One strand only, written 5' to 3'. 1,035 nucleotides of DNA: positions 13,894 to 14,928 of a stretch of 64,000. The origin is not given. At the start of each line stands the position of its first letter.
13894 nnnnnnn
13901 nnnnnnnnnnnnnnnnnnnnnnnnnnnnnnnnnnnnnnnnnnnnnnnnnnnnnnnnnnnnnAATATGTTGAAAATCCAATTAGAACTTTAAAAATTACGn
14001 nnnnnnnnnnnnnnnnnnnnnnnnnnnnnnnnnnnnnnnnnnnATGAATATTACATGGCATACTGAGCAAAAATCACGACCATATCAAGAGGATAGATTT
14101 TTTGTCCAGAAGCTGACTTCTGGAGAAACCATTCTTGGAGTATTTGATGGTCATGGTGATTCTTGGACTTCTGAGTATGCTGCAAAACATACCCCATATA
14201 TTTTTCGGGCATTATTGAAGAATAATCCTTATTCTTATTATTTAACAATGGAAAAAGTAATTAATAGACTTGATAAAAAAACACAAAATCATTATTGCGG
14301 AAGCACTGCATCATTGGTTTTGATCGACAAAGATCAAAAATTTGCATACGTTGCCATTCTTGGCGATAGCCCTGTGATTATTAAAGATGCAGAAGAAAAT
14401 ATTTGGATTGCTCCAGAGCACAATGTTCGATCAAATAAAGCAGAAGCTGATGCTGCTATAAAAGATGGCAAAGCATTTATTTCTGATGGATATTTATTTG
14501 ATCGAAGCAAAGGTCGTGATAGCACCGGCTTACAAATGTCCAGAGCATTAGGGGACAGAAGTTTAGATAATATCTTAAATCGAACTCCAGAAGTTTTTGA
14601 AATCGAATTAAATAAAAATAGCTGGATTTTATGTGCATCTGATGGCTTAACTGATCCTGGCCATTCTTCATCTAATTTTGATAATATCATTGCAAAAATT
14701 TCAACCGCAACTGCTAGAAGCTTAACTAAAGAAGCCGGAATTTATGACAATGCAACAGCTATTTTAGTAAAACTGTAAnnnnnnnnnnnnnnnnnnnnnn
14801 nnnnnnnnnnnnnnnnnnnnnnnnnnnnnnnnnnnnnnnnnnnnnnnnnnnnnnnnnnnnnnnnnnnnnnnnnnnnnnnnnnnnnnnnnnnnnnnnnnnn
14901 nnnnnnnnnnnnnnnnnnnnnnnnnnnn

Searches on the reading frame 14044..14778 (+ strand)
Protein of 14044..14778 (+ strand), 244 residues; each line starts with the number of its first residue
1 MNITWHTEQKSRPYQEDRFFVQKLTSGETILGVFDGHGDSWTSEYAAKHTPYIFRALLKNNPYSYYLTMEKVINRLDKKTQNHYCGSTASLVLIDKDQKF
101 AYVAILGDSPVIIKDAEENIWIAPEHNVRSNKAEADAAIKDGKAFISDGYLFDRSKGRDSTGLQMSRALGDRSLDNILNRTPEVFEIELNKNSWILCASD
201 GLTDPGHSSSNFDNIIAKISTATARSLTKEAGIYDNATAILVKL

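Call 7: search_protein_families(library=pfam, proteins=[window:14044-14778:+], max_evalue=0.001)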
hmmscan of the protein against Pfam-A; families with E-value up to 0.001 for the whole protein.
window:14044-14778:+ (244 aa): 3 families
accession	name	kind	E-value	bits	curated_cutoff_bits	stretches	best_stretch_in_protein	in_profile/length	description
PF00481.26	PP2C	-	1.7e-16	61.1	20.3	1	26-205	32-215/255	Protein phosphatase 2C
PF07228.17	SpoIIE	-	2e-06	28.3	25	0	27-122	3-96/192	Stage II sporulation protein E (SpoIIE)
PF13672.11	PP2C_2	-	0.00015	21.9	24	1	15-221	12-193/209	Protein phosphatase 2C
